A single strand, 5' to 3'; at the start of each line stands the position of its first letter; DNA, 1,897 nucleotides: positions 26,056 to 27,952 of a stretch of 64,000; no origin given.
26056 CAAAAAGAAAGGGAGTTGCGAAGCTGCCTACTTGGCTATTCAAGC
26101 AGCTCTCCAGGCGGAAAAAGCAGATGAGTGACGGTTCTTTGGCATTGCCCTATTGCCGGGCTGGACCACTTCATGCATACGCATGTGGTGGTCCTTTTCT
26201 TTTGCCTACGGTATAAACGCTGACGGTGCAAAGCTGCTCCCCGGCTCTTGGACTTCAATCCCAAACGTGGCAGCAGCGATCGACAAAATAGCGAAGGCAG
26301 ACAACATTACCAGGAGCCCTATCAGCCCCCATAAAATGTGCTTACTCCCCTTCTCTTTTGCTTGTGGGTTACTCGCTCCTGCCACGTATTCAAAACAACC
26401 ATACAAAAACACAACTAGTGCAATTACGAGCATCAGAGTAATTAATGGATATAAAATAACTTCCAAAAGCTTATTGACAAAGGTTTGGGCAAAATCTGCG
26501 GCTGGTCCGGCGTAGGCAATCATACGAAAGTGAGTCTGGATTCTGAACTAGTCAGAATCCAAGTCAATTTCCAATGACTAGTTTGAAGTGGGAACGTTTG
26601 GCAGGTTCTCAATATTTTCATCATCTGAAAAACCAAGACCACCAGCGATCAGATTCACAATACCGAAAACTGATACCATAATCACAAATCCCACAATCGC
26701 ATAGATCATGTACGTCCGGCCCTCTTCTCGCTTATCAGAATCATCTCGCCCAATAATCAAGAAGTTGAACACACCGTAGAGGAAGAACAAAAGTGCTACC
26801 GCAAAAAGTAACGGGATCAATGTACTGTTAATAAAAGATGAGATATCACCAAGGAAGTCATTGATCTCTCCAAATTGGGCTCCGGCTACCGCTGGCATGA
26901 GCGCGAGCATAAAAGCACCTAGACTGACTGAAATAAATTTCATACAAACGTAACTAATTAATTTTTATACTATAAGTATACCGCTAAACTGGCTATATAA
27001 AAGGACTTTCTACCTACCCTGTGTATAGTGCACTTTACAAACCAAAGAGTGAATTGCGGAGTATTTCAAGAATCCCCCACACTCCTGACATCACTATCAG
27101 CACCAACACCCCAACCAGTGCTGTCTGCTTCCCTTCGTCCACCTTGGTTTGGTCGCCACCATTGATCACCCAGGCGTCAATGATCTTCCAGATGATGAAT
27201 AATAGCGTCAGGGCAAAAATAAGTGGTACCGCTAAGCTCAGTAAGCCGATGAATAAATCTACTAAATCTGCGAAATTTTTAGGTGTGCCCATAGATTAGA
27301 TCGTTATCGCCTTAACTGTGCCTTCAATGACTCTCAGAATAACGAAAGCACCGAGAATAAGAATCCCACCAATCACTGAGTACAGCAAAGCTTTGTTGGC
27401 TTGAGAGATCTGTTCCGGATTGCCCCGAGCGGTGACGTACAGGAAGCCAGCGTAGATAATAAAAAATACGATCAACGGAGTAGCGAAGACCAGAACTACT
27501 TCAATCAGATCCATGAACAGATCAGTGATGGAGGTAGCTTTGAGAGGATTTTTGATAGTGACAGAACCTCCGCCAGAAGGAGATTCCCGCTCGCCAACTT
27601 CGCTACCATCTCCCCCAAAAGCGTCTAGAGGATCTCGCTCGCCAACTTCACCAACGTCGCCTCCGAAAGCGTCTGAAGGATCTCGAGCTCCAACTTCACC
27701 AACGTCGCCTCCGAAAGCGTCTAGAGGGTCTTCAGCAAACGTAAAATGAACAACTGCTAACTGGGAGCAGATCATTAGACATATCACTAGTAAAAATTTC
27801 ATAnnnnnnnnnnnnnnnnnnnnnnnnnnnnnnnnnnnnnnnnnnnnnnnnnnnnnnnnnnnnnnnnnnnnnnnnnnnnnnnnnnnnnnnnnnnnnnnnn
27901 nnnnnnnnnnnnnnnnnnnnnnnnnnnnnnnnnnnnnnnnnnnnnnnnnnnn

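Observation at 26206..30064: Cluster of five small VirB2-like two-TM pilin paralogs with an embedded SAM methyltransferase and an orphan ABC solute-binding protein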

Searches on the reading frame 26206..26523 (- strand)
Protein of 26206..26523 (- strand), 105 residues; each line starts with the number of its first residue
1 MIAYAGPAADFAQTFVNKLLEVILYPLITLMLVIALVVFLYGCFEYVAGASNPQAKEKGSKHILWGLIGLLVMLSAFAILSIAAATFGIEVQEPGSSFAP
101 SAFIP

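Call 3: search_protein_families(library=pfam, proteins=[window:26206-26523:-], max_evalue=0.1)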
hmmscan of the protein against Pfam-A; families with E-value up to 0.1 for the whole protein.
window:26206-26523:- (105 aa): 7 families
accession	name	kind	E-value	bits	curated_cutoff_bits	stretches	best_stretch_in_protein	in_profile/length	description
PF18895.5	T4SS_pilin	-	4.6e-07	30.3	26.6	1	20-81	16-69/71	Type IV secretion system pilin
PF09933.14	DUF2165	-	0.0035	17.8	24.9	1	17-88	56-127/157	Predicted small integral membrane protein (DUF2165)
PF11127.14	YgaP-like_TM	-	0.039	14.5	25.3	1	30-90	12-61/66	Inner membrane protein YgaP-like, transmembrane domain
PF05987.18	DUF898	-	0.049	13.2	28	1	18-84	179-247/336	Bacterial protein of unknown function (DUF898)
PF11677.13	DUF3273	-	0.056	13.2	25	1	27-91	115-175/265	Protein of unknown function (DUF3273)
PF04515.18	Choline_transpo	-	0.057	13.1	26.9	0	11-62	30-88/326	Plasma-membrane choline transporter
PF16954.10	HRG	-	0.093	13.5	27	1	63-103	5-44/52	Haem-transporter, endosomal/lysosomal, haem-responsive gene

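Call 20: search_protein_families(library=ncbifam, proteins=[window:26206-26523:-], max_evalue=0.01)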
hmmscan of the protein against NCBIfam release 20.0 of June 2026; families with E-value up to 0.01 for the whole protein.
window:26206-26523:- (105 aa): 1 family
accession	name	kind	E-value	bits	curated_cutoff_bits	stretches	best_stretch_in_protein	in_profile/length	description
NF045849.1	ICE_MMCAP2_0565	equivalog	1.6e-09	37.3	40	1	16-85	9-78/80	Mbov_0395 family pilin-like conjugal transfer protein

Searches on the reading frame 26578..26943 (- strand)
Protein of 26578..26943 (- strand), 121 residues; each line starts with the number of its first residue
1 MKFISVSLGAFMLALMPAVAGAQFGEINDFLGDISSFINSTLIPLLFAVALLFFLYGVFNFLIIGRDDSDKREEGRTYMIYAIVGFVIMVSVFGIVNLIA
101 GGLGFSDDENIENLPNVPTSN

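Call 3: search_protein_families(library=pfam, proteins=[window:26578-26943:-], max_evalue=0.1)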
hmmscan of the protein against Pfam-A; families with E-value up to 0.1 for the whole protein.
window:26578-26943:- (121 aa): 10 families
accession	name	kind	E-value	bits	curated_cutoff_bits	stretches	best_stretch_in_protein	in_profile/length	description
PF18895.5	T4SS_pilin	-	7.2e-08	32.8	26.6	1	43-99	17-71/71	Type IV secretion system pilin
PF13687.11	DUF4153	-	0.0006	19.5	27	1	18-98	107-233/373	Domain of unknown function (DUF4153)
PF14256.11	YwiC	-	0.00087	20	25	1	9-92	6-75/126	YwiC-like protein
PF03994.20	DUF350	-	0.0067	16.9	26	0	5-65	47-98/133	Domain of Unknown Function (DUF350)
PF09323.15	DUF1980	-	0.0096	16.8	25.9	1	32-73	20-61/110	DUF1980 N-terminal domain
PF10251.14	PEN-2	-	0.027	15.3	25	1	41-93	18-65/93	Presenilin enhancer-2 subunit of gamma secretase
PF04956.18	TrbC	-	0.042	14.5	27.9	1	6-91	14-90/98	TrbC/VIRB2 pilin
PF03814.21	KdpA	-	0.048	12.3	22.6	1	2-62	132-193/548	Potassium-transporting ATPase A subunit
PF00584.25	SecE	-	0.054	13.9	22.7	0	72-101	19-48/55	SecE/Sec61-gamma subunits of protein translocation complex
PF12725.13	DUF3810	-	0.073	12.9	28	1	27-94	9-76/311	Protein of unknown function (DUF3810)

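Call 20: search_protein_families(library=ncbifam, proteins=[window:26578-26943:-], max_evalue=0.01)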
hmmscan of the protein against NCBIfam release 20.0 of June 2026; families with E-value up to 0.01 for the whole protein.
window:26578-26943:- (121 aa): 3 families
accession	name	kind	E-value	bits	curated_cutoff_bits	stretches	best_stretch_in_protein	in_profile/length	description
NF045849.1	ICE_MMCAP2_0565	equivalog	2.1e-09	36.9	40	1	27-101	2-78/80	Mbov_0395 family pilin-like conjugal transfer protein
TIGR03943.1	TIGR03943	equivalog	0.0056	16.1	88.8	1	32-87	3-65/221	TIGR03943 family putative permease subunit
NF005561.0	PRK07234.1-1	equivalog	0.0057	15.4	718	1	30-114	119-203/569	putative monovalent cation/H+ antiporter subunit D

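Call 27: search_solved_structures(query=A2, max_evalue=10, show_alignments=2)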
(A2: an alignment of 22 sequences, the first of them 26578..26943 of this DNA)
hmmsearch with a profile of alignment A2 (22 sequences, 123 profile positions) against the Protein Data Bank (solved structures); distinct sequences matched with E-value up to 10: 21.
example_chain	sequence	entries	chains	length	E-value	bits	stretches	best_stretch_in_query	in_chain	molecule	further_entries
9hmf_O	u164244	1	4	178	0.0013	21.8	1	69-118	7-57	Flagellar protein FliL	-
3eh3_A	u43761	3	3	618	0.15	15.2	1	39-68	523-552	Cytochrome c oxidase subunit 1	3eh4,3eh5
4faa_A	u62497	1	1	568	0.15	15.2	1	39-68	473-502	Cytochrome c oxidase subunit 1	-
4fa7_A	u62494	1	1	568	0.15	15.1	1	39-68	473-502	Cytochrome c oxidase subunit 1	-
4n4y_A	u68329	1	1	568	0.15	15.1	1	39-68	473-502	Cytochrome c oxidase subunit 1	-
4g72_A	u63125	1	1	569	0.15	15.1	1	39-68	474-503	Cytochrome c oxidase subunit 1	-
3s8g_A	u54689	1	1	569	0.15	15.1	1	39-68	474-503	Cytochrome c oxidase subunit 1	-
4g7s_A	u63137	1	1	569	0.15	15.1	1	39-68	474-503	Cytochrome c oxidase subunit 1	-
4g7r_A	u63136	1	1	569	0.15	15.1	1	39-68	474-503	Cytochrome c oxidase subunit 1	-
4g70_A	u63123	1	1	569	0.15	15.1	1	39-68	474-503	Cytochrome c oxidase subunit 1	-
4g7q_A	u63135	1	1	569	0.15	15.1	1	39-68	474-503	Cytochrome c oxidase subunit 1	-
4gp4_A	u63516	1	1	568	0.15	15.1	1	39-68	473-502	Cytochrome c oxidase subunit 1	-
4g71_A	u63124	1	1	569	0.15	15.1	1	39-68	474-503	Cytochrome c oxidase subunit 1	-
1xme_A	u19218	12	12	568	0.15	15.1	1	39-68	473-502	Cytochrome c oxidase polypeptide I | Cytochrome c oxidase subunit 1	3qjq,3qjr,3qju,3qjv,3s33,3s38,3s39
2qpd_A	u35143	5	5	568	0.15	15.1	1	39-68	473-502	Cytochrome c oxidase subunit 1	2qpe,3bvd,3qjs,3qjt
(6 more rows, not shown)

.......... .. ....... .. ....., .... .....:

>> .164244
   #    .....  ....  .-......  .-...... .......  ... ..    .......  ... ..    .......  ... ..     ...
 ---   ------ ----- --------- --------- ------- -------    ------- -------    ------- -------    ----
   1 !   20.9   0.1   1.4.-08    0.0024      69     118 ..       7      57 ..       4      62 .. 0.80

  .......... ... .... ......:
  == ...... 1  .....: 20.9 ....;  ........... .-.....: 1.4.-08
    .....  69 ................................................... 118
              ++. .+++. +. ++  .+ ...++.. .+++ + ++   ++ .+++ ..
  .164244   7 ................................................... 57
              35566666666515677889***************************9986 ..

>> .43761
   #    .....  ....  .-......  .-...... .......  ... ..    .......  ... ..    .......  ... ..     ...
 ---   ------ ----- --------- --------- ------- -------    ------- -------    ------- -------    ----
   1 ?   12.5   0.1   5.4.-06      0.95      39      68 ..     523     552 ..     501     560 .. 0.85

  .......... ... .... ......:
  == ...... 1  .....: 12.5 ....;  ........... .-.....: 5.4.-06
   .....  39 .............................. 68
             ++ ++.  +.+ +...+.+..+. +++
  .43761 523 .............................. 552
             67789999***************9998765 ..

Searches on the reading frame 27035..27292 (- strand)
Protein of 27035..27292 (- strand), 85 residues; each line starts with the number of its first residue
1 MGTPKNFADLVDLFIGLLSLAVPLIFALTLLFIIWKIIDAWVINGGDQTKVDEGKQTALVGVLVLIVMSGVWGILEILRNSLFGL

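Call 3: search_protein_families(library=pfam, proteins=[window:27035-27292:-], max_evalue=0.1)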
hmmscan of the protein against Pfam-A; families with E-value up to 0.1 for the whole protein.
window:27035-27292:- (85 aa): 1 family
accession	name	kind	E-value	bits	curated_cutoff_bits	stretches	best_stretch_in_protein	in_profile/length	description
PF11660.13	DUF3262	-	0.049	14.3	27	1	22-68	25-71/76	Protein of unknown function (DUF3262)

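Call 20: search_protein_families(library=ncbifam, proteins=[window:27035-27292:-], max_evalue=0.01)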
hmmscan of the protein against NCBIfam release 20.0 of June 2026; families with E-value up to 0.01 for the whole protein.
window:27035-27292:- (85 aa): 1 family
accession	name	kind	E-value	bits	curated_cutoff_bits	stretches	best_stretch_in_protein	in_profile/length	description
TIGR03758.1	conj_TIGR03758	hypoth_equivalog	0.0079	16.3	42.7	0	19-69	21-69/76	TIGR03758 family integrating conjugative element protein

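Call 76: search_protein_representatives(protein=window:27035-27292:-)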
Query: 85 residues. Proteins with E-value up to 0.001 (for the whole library): 1272; up to 1e-10: 107; up to 1e-30: 1. The best 150 are listed.
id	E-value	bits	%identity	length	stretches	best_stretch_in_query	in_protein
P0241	4.4e-31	123.0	71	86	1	3-84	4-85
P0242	1.7e-28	114.8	65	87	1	2-84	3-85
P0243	7.1e-27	109.6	60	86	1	2-85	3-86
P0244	9.6e-23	96.4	56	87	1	6-85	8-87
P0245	1.5e-21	92.6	51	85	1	3-84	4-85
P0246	5.2e-21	90.9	52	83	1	4-85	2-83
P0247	2.3e-20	88.8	58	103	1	5-83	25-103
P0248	7.8e-20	87.1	54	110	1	3-84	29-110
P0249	1.7e-19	86.0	51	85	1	2-82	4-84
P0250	2.0e-19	85.8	34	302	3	21-79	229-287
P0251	2.3e-19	85.6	51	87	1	4-82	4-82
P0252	3.0e-19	85.3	51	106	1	3-85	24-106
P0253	1.4e-18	83.1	47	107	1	3-85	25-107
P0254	3.1e-18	82.0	41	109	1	3-85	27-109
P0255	3.3e-18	81.9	53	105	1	6-84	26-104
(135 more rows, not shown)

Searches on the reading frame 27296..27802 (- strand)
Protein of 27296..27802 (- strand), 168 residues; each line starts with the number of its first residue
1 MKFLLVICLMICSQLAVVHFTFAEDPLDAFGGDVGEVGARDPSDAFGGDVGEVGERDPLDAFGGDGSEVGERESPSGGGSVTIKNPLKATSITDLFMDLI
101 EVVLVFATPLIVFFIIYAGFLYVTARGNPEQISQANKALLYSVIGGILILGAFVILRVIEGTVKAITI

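Call 3: search_protein_families(library=pfam, proteins=[window:27296-27802:-], max_evalue=0.1)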
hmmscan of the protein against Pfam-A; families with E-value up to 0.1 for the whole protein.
window:27296-27802:- (168 aa): 2 families
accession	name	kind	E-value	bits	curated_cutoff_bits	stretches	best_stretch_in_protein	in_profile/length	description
PF18895.5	T4SS_pilin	-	1.6e-07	31.8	26.6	1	90-159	3-71/71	Type IV secretion system pilin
PF04956.18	TrbC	-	0.046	14.4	27.9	1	90-155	35-94/98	TrbC/VIRB2 pilin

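Call 20: search_protein_families(library=ncbifam, proteins=[window:27296-27802:-], max_evalue=0.01)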
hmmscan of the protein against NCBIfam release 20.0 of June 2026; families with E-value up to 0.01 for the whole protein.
window:27296-27802:- (168 aa): 3 families
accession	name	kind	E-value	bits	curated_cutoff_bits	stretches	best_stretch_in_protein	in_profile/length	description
NF045849.1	ICE_MMCAP2_0565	equivalog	3.7e-10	39.3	40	1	90-162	7-79/80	Mbov_0395 family pilin-like conjugal transfer protein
TIGR01972.1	NDH_I_M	subfamily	0.0012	17.6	263.8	1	95-163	114-187/486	NADH-quinone oxidoreductase subunit M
NF009289.0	PRK12649.1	equivalog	0.0029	16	1117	1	104-165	127-194/789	putative monovalent cation/H+ antiporter subunit A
